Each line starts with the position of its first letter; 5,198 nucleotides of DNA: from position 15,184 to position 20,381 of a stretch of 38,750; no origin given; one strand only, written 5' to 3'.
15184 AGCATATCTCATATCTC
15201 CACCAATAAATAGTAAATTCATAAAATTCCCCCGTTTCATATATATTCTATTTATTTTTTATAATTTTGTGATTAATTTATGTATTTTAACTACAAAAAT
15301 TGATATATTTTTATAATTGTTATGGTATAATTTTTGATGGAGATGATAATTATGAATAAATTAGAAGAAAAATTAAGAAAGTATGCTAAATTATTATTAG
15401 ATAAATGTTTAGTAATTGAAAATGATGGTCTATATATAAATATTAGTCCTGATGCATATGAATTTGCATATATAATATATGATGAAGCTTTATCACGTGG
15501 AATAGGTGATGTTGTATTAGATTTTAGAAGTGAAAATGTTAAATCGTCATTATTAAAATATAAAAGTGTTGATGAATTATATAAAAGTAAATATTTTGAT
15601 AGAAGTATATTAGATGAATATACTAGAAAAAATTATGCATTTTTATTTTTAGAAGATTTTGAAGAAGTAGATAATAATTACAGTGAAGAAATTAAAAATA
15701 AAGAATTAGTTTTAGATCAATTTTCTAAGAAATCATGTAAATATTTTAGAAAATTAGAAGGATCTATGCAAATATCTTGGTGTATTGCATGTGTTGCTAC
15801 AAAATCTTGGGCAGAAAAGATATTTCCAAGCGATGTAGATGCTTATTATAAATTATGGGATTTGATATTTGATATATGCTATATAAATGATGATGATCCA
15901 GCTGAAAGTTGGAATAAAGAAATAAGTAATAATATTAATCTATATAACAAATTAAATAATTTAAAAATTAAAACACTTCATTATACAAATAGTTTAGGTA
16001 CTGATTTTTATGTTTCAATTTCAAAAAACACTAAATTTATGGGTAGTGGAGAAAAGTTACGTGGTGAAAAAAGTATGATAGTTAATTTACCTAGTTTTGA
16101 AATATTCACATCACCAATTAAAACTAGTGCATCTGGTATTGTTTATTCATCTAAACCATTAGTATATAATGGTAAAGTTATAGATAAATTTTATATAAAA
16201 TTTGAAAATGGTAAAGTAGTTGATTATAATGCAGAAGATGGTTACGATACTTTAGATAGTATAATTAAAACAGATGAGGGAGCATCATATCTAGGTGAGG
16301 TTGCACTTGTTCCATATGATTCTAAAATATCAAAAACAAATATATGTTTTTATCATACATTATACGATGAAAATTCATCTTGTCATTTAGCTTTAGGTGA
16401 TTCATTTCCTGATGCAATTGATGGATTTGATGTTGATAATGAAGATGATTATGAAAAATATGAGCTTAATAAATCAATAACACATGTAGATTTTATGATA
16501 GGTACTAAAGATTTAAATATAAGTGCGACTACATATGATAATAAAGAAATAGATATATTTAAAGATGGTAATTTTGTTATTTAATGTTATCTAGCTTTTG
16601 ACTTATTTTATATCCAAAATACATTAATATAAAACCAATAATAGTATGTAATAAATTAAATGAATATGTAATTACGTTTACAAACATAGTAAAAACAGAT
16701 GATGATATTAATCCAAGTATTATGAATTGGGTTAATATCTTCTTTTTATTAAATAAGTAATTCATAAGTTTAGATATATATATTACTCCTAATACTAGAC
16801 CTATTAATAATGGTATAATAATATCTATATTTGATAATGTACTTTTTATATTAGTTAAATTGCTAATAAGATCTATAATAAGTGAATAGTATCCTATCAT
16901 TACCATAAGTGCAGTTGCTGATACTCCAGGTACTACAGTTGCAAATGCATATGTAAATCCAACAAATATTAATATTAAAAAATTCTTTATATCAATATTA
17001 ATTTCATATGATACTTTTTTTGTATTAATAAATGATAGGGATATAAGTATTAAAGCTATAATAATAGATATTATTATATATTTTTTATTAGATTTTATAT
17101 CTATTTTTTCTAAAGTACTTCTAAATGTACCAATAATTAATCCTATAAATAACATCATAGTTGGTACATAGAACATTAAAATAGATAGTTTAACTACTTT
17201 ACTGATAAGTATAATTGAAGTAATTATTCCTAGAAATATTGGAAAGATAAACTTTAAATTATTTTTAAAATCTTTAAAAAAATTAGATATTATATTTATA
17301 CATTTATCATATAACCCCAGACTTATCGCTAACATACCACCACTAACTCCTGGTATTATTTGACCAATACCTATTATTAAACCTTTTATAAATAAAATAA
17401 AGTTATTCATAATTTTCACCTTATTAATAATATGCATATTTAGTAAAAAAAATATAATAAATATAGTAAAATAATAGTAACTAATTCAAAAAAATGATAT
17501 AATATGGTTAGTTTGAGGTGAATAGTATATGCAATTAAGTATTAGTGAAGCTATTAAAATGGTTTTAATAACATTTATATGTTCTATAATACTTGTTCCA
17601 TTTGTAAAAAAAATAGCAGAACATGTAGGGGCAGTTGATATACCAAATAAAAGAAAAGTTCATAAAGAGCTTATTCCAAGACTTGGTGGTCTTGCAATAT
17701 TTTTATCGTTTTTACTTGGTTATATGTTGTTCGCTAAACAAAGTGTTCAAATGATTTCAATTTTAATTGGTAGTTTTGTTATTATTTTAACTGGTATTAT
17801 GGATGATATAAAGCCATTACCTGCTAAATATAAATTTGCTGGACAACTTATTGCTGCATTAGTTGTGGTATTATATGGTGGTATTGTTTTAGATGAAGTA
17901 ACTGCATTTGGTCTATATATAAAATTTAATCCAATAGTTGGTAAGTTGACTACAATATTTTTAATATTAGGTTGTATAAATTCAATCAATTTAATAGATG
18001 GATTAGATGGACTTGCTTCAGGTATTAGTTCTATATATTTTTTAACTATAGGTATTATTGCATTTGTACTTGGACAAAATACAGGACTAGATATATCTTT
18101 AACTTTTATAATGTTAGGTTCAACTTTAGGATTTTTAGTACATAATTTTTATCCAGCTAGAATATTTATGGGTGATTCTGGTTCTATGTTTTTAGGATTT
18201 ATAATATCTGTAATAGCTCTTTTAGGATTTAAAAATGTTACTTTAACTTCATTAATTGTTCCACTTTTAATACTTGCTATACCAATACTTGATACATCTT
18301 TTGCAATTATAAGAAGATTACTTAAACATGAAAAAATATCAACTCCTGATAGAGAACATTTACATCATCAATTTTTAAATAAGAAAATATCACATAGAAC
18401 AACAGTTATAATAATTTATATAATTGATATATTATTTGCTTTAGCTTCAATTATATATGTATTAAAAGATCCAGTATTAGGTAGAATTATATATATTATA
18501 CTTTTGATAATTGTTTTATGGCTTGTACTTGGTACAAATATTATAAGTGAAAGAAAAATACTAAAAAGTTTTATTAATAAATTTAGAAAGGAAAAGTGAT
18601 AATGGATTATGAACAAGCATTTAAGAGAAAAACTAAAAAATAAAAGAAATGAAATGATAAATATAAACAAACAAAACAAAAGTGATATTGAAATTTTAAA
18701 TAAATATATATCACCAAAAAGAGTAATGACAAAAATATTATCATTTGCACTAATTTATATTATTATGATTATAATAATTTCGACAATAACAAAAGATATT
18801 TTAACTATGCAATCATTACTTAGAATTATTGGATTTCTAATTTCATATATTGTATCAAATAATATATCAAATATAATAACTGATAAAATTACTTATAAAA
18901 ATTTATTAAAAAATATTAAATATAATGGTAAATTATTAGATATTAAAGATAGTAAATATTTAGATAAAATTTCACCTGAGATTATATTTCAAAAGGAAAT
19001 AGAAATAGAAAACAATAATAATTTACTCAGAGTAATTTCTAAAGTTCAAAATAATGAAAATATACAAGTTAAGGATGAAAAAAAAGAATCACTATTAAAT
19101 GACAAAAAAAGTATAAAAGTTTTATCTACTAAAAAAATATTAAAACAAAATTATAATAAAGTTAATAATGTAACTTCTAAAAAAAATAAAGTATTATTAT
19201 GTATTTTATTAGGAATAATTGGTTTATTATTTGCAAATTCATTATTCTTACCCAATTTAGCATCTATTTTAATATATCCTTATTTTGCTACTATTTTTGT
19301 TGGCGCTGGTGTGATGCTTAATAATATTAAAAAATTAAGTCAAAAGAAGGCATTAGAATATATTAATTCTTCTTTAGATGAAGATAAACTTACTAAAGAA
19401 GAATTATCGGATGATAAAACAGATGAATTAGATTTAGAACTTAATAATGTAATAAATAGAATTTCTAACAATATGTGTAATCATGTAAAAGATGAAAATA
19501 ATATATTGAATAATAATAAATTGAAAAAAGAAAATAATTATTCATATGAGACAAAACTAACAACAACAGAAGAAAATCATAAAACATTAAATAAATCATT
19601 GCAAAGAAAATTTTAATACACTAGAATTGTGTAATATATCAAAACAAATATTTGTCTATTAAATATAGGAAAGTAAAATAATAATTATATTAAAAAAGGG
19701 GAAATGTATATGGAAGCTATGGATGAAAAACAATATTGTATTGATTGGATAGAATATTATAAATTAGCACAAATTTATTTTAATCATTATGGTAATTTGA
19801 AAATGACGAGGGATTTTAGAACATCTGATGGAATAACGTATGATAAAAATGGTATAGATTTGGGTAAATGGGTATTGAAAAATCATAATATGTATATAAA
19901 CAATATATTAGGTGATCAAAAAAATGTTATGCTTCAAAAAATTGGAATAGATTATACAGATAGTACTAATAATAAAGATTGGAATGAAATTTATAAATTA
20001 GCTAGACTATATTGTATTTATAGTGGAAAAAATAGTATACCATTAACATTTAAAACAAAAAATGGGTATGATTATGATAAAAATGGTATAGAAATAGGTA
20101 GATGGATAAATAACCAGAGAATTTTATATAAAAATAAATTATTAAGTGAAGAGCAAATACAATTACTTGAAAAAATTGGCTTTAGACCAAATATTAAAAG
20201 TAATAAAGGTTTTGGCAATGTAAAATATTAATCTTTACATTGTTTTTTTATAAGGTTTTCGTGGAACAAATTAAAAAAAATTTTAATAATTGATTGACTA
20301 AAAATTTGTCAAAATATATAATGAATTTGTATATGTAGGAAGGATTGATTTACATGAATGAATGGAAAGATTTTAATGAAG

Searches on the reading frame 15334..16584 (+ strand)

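Call 42: search_protein_families(library=pfam, proteins=[window:15334-16584:+], max_evalue=0.0001)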
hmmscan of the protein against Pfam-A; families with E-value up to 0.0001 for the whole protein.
window:15334-16584:+ (416 aa): 1 family
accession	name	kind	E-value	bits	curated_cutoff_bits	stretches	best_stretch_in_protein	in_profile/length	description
PF02073.20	Peptidase_M29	-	7.9e-120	400.8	27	1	11-414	2-406/406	Thermophilic metalloprotease (M29)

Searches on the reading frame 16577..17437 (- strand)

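Call 42: search_protein_families(library=pfam, proteins=[window:16577-17437:-], max_evalue=0.0001)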
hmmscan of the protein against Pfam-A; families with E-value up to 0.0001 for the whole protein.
window:16577-17437:- (286 aa): 1 family
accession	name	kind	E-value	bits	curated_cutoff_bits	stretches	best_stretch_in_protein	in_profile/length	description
PF04018.18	VCA0040-like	-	9e-31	107.7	26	2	22-252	1-229/246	Undecaprenyl phosphate translocase-like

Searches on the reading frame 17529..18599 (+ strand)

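Call 27: search_protein_families(library=pfam, proteins=[window:17529-18599:+], max_evalue=0.001)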
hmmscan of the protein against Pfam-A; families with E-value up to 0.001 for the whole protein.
window:17529-18599:+ (356 aa): 1 family
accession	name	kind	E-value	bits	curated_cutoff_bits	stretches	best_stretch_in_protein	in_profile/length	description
PF00953.26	Glycos_transf_4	-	8.7e-40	136.8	27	1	76-232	2-158/160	Glycosyl transferase family 4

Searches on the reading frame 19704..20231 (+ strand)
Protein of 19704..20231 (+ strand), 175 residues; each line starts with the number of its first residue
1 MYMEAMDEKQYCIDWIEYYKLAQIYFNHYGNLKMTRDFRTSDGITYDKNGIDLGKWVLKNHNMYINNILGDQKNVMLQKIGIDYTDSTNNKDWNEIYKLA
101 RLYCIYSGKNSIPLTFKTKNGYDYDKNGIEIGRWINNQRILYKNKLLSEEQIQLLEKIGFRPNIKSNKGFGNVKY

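Call 27: search_protein_families(library=pfam, proteins=[window:19704-20231:+], max_evalue=0.001)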
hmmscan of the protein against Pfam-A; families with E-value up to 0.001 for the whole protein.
window:19704-20231:+ (175 aa): 1 family
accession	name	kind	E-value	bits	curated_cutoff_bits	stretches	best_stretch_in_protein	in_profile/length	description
PF03457.19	HA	-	8.7e-19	68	28.4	1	91-160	3-64/64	Helicase associated domain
